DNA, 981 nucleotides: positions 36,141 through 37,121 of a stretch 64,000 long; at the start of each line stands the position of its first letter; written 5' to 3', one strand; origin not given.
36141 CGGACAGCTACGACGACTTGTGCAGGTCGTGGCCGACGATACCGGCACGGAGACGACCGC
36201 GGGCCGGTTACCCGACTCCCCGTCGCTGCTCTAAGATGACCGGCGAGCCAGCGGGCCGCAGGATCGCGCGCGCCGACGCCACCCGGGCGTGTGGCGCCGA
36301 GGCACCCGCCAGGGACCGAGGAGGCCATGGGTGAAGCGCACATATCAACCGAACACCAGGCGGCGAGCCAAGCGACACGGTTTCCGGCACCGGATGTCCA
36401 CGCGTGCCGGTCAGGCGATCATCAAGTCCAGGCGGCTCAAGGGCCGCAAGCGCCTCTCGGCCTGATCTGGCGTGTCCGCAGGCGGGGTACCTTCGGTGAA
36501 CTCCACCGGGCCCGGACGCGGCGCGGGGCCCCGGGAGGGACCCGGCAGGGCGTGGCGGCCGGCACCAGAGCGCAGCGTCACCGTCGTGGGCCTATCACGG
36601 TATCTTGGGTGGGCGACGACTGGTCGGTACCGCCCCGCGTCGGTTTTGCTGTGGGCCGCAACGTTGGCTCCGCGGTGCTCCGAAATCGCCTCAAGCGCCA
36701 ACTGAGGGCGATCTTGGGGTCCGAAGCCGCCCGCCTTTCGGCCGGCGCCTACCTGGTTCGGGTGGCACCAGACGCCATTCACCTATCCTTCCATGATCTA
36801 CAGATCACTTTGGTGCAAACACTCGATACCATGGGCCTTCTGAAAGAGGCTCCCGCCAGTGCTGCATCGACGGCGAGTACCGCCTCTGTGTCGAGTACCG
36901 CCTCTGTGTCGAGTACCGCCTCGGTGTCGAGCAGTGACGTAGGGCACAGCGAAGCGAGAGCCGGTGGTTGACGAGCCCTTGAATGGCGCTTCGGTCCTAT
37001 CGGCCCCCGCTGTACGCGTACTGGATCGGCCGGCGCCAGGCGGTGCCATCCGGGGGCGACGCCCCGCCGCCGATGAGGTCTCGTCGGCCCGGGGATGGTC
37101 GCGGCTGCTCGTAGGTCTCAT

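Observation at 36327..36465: rpmH apparently embedded out-of-frame within the 5' end of rnpA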

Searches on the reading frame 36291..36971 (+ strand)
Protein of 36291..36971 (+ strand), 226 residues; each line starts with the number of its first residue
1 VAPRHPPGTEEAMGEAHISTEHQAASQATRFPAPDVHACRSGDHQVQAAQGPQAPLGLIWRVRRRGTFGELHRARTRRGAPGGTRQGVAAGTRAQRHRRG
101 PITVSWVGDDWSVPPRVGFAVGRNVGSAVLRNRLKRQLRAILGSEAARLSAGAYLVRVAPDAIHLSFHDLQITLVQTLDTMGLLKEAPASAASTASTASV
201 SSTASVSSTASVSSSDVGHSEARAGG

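Call 3: search_protein_families(library=pfam, proteins=[window:36291-36971:+], max_evalue=0.01)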
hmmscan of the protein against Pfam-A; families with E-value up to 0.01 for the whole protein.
window:36291-36971:+ (226 aa): 1 family
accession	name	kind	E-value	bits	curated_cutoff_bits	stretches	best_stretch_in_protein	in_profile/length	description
PF00825.24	Ribonuclease_P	-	1.4e-12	48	22.3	1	93-180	19-107/109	Ribonuclease P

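Call 4: search_protein_families(library=ncbifam, proteins=[window:36291-36971:+], max_evalue=0.01)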
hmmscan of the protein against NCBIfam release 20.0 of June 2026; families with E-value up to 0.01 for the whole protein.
window:36291-36971:+ (226 aa): 3 families
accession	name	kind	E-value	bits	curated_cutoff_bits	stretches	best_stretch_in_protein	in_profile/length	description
TIGR00188.1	rnpA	equivalog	3.1e-11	43.5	38.35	1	96-178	22-104/111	ribonuclease P protein component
NF002507.0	PRK01903.1-1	equivalog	0.0024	18.1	225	1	111-151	55-91/150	ribonuclease P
NF002512.0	PRK01903.2-3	equivalog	0.0078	16.2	231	1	116-185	60-130/146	ribonuclease P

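Call 5: find_homologous_proteins(query=window:36327-36968:+, max_evalue=0.001)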
Query window:36327-36968:+ (214 aa): 21 proteins with E <= 0.001 among 8000 candidates.
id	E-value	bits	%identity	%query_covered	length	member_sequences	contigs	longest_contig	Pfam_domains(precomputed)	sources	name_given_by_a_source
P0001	2.5e-38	150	51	79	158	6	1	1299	PF00825.25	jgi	jgi:ribonuclease P protein component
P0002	5.8e-34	136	47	78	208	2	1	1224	PF00825.25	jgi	jgi:ribonuclease P protein component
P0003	6.8e-33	132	47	79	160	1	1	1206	PF00825.25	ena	-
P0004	4.9e-32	130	46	80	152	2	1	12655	PF00825.25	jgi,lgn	jgi:ribonuclease P protein component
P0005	7.9e-28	116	43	78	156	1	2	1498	PF00825.25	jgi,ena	-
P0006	3.3e-27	114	43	78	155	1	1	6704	PF00825.25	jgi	jgi:ribonuclease P protein component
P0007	2.8e-26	111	41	79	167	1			PF00825.25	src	-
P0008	8.6e-26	109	46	78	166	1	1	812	PF00825.25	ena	-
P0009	8.8e-26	109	45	78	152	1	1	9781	PF00825.25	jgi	jgi:ribonuclease P protein component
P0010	1.7e-21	95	43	54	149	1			PF00825.25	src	-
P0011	2.0e-19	88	40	54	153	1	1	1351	PF00825.25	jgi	jgi:ribonuclease P protein component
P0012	7.0e-19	87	40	53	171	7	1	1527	PF00825.25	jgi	jgi:ribonuclease P protein component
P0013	2.1e-16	79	39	76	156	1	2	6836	PF00825.25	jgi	jgi:ribonuclease P protein component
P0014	2.1e-16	78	35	79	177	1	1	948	PF00825.25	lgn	-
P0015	5.2e-16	77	38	81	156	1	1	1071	PF00825.25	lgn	-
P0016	4.5e-15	74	36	79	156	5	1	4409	PF00825.25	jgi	jgi:ribonuclease P protein component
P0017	4.5e-15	74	36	79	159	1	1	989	PF00825.25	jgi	jgi:ribonuclease P protein component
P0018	1.5e-14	72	38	72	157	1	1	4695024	PF00825.25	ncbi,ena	-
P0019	4.6e-14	71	36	68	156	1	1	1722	PF00825.25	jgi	jgi:ribonuclease P protein component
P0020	1.4e-13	69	35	54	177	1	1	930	PF00825.25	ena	-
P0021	3.4e-13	68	36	76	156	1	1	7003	PF00825.25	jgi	jgi:ribonuclease P protein component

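Call 9: find_encoding_contigs(protein=P0018, flank=5000, max_places=3)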
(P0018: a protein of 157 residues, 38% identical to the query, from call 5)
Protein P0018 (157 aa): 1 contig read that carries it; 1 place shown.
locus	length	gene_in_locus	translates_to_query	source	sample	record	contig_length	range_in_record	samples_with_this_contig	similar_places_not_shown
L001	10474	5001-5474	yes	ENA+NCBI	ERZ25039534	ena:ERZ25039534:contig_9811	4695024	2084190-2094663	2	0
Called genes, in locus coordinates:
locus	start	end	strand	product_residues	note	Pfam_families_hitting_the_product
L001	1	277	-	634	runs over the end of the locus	PF02518:HATPase_c, PF00204:DNA_gyraseB, PF01751:Toprim, PF00986:DNA_gyraseB_C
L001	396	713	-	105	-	PF05258:DciA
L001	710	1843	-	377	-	PF02463:SMC_N, PF13175:AAA_15 (faint), PF13476:AAA_23, PF13304:AAA_21 (faint)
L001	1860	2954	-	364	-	PF00712:DNA_pol3_beta, PF02767:DNA_pol3_beta_2, PF02768:DNA_pol3_beta_3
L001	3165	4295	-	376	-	PF00308:Bac_DnaA, PF01695:IstB_IS21, PF00004:AAA (faint), PF08299:Bac_DnaA_C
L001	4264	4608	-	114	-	PF11638:DnaA_N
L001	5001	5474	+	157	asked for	PF00825:Ribonuclease_P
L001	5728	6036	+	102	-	PF02096:60KD_IMP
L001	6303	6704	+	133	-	PF02096:60KD_IMP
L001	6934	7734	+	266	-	PF13083:KH_KhpA-B (weak), PF01424:R3H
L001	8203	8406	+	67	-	-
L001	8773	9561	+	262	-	PF10609:ParA, PF00142:Fer4_NifH (weak), PF01656:CbiA, PF02374:ArsA_ATPase (weak), PF06564:CBP_BcsQ, PF09140:MipZ (weak), PF13614:AAA_31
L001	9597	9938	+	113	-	PF01656:CbiA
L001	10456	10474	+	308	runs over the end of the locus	PF17762:HTH_ParB (weak)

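Call 14: find_related_loci(query=A1, collection=genome_contigs, flank=3000)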
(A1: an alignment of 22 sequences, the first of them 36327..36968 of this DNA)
Query A1 (214 aa) in genome_contigs; peptide patterns used: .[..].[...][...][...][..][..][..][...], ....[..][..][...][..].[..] (x = any residue, [..] = any of these).
427 stretches matched a pattern; 346 encode a relative of the query (tblastn E <= 1e-3); the best 80 are kept; 80 distinct loci.
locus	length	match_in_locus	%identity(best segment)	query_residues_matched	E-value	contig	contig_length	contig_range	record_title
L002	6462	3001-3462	49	1-174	1e-41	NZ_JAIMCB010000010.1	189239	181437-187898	Acidiferrimicrobium sp. IK 4_Afferri_2_10, whole genome shotgun sequence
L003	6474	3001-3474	44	1-169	5e-37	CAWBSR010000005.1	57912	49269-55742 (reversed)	MAG: uncultured Actinomycetota bacterium isolate MFD04580.bin.1.136 genome assembly, contig: contig_12909, whole genome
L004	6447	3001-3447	47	1-169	4e-36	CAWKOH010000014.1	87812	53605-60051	MAG: uncultured Acidimicrobiaceae bacterium isolate MFD05502.bin.2.78 genome assembly, contig: contig_65773, whole genom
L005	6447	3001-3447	45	1-169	4e-34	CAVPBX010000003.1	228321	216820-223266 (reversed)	MAG: uncultured Acidimicrobiaceae bacterium isolate MFD10064.bin.2.118 genome assembly, contig: contig_15782, whole geno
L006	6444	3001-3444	46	1-169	5e-34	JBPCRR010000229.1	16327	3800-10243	MAG: Acidimicrobiales bacterium isolate TH_ant_mag_239 k127_7042437, whole genome shotgun sequence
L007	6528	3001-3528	43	1-186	1e-33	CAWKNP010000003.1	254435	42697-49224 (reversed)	MAG: uncultured Actinomycetota bacterium isolate MFD04580.bin.1.34 genome assembly, contig: contig_12918, whole genome s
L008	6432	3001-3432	45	1-166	2e-33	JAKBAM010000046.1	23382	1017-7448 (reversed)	MAG: Actinomycetes bacterium isolate ZJ2.bin36 NODE_2114_length_23382_cov_9.808514, whole genome shotgun sequence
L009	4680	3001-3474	41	1-169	2e-33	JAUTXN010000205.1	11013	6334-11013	MAG: Acidimicrobiaceae bacterium isolate BP_113 scaffold_53628, whole genome shotgun sequence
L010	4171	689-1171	44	1-176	1e-32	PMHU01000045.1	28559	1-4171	MAG: Acidimicrobiaceae bacterium isolate palsa_688 73.20120600_P2M.43_contig_6618, whole genome shotgun sequence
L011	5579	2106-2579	42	1-169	5e-32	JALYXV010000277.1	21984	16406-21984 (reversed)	MAG: Actinomycetota bacterium isolate KAP bin22 SD1490-92_k127_2151504, whole genome shotgun sequence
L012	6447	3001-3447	43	1-169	4e-31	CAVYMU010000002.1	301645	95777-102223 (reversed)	MAG: uncultured Acidimicrobiaceae bacterium isolate MFD05705.bin.2.92 genome assembly, contig: contig_25114, whole genom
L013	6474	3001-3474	40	1-169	1e-30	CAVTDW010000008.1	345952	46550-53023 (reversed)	MAG: uncultured Actinomycetota bacterium isolate MFD01213.bin.1.189 genome assembly, contig: contig_20453, whole genome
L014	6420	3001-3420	39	1-160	9e-31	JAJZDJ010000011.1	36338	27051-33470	MAG: Actinomycetes bacterium isolate JA4.bin62 NODE_1026_length_36338_cov_7.227887, whole genome shotgun sequence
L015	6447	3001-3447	44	1-169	1e-30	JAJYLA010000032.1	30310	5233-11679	MAG: Actinomycetes bacterium isolate DBS2-1.bin59 NODE_2559_length_30310_cov_2.629262, whole genome shotgun sequence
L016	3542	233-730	42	1-188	3e-30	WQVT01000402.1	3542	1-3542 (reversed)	MAG: Acidimicrobiaceae bacterium isolate Emb289P1bin40 Ga0123355_10150155, whole genome shotgun sequence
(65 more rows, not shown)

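Call 40: predict_structure(alignment_id=A1)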
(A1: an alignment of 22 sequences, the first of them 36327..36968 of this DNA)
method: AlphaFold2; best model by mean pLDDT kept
length: 214 residues; sequences in the alignment: 22
mean_pLDDT: 73.2   pTM: 0.56
mean pLDDT of the five models: 73.2, 71.5, 71.3, 71.1, 70.7
residues with pLDDT >= 90: 78; 70-90: 20; 50-70: 105; < 50: 11
segments of 3 or more residues with pLDDT < 50: 31-35
pLDDT, mean of each block of 10 residues (from residue 1): 59 59 57 50 57 67 61 54 90 87 89 94 95 92 94 97 95 73 56 58 60 58
secondary structure, 60 per line:
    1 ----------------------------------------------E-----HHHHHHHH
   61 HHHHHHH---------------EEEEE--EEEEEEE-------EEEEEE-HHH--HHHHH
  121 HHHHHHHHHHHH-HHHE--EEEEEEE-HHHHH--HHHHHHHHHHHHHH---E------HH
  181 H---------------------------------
elements in order: H53-67 E83-87 E90-96 E104-109 H116-132 E140-146 H148-152 H155-168

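Call 49: list_cluster_members(proteins=[window:36327-36968:+, window:36291-36968:+, window:36462-36968:+, window:36552-36968:+, window:36600-36968:+, P0022])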
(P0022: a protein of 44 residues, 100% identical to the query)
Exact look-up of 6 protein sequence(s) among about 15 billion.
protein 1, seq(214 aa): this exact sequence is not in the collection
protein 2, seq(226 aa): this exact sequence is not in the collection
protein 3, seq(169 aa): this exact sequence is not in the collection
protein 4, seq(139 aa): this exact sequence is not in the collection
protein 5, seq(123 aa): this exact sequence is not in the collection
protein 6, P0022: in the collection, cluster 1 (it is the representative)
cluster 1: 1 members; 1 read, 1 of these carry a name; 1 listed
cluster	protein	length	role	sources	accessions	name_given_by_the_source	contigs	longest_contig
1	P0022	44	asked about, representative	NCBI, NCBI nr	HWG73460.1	MAG TPA: 50S ribosomal protein L34 [Acidimicrobiales bacterium] | 50S ribosomal protein L34 [Acidimicrobiales bacterium]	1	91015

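Call 63: search_solved_structures(query=A1, max_evalue=0.01, show_alignments=2)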
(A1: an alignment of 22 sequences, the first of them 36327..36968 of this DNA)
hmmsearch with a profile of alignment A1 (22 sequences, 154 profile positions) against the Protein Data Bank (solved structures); distinct sequences matched with E-value up to 0.01: 11.
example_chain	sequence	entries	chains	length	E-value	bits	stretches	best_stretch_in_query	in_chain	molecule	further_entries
36uk_B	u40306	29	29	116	6.8e-15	58.5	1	48-151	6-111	Ribonuclease P protein component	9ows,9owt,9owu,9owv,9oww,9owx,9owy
4jg4_A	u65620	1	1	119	8.1e-14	55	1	49-148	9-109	Ribonuclease P protein component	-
1a6f_A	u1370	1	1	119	1.2e-13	54.4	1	49-149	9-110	RIBONUCLEASE P PROTEIN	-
6ov1_A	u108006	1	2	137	1.3e-09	41.4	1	48-148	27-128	Ribonuclease P protein component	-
1d6t_A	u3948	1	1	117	2e-09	40.8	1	48-148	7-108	RIBONUCLEASE P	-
6d1r_A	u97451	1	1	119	2.1e-09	40.7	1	48-148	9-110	Ribonuclease P protein component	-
7uo1_A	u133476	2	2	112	2.2e-05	27.7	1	65-146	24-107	Ribonuclease P protein component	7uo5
2ljp_A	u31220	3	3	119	2.4e-05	27.5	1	65-147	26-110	Ribonuclease P protein component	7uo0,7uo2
1nz0_A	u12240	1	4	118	0.0019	21.3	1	48-138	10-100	Ribonuclease P protein component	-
3q1q_A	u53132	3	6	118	0.003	20.7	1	49-138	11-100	Ribonuclease P protein component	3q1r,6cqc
6max_A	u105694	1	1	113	0.0037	20.4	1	49-138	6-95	Ribonuclease P protein component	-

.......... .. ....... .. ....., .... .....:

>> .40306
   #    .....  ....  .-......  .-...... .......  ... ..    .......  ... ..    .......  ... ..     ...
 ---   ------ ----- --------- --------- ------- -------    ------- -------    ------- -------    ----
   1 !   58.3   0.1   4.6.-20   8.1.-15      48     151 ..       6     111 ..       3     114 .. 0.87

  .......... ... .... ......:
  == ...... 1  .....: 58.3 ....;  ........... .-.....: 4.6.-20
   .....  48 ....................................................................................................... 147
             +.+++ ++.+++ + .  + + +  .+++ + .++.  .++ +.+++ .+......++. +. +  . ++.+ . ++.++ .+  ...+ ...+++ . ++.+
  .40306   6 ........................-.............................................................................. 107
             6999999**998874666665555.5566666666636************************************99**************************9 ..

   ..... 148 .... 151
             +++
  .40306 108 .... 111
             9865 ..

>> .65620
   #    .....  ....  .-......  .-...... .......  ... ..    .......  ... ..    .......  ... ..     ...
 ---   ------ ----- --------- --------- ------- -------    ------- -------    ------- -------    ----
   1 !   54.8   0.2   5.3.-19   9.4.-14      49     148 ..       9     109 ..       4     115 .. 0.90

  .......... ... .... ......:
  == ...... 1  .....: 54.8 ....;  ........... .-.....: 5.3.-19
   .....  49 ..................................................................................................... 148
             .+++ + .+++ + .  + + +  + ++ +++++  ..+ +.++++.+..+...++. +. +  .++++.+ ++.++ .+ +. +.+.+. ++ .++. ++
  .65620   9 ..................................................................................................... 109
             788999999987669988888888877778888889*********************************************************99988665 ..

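Call 65: fold_search(model_id=the predicted structure, library=pdb)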
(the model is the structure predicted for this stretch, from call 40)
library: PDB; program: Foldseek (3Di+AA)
matches with E <= 10: 681; with E <= 0.001: 16
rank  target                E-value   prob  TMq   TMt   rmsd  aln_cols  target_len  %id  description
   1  6ov1_B                4.2e-08  1.00  0.47  0.79   1.8       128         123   16  Structure of Staphylococcus aureus RNase P protein mutant with defective mRNA degradation activity (released 2020-12-02)
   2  6ov1_A                8.1e-08  1.00  0.46  0.81   1.9       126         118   17  Structure of Staphylococcus aureus RNase P protein mutant with defective mRNA degradation activity (released 2020-12-02)
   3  4jg4                  8.6e-08  1.00  0.49  0.88   2.3       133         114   20  Ligand concentration regulates the pathways of coupled protein folding and binding (released 2014-01-22)
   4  1a6f                  1.3e-07  1.00  0.48  0.88   2.4       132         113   20  RNASE P PROTEIN FROM BACILLUS SUBTILIS (released 1999-03-23)
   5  6d1r                  1.8e-07  1.00  0.46  0.86   2.1       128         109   16  Structure of Staphylococcus aureus RNase P protein at 2.0 angstrom (released 2018-09-26)
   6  1d6t_MODEL_1_A        4.6e-06  1.00  0.45  0.77   2.8       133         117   16  RNASE P PROTEIN FROM STAPHYLOCOCCUS AUREUS (released 2000-10-18)
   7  1nz0_D                7.7e-06  1.00  0.36  0.66   1.9        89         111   20  RNASE P PROTEIN FROM THERMOTOGA MARITIMA (released 2003-06-24)
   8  3q1q_A                2.4e-05  1.00  0.36  0.65   3.2       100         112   20  Structure of a Bacterial Ribonuclease P Holoenzyme in Complex with tRNA (released 2011-03-09)
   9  1nz0_A                2.7e-05  1.00  0.36  0.67   3.2       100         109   20  RNASE P PROTEIN FROM THERMOTOGA MARITIMA (released 2003-06-24)
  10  6max                  3.3e-05  1.00  0.44  0.81   2.0       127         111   17  Crystal structure of Ribonuclease P protein from Thermotoga maritima in complex with purpurin (released 2019-04-17)
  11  1nz0_B                3.3e-05  1.00  0.37  0.69   2.0        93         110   19  RNASE P PROTEIN FROM THERMOTOGA MARITIMA (released 2003-06-24)
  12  1nz0_C                3.8e-05  1.00  0.35  0.68   1.9        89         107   19  RNASE P PROTEIN FROM THERMOTOGA MARITIMA (released 2003-06-24)
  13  6cqc_A                7.8e-05  1.00  0.36  0.68   1.7        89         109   19  RNase P protein from Thermotoga maritima in complex with 1-(4-Fluorophenyl)-2-thiourea (released 2019-03-20)
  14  6cqc_B                8.4e-05  1.00  0.36  0.69   1.9        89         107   19  RNase P protein from Thermotoga maritima in complex with 1-(4-Fluorophenyl)-2-thiourea (released 2019-03-20)
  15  2ljp_MODEL_1_A        4.7e-04  1.00  0.34  0.57   2.7        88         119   27  Backbone 1H, 13C, and 15N Chemical Shift Assignments for E.coli Ribonuclease P protein (released 2011-12-07)
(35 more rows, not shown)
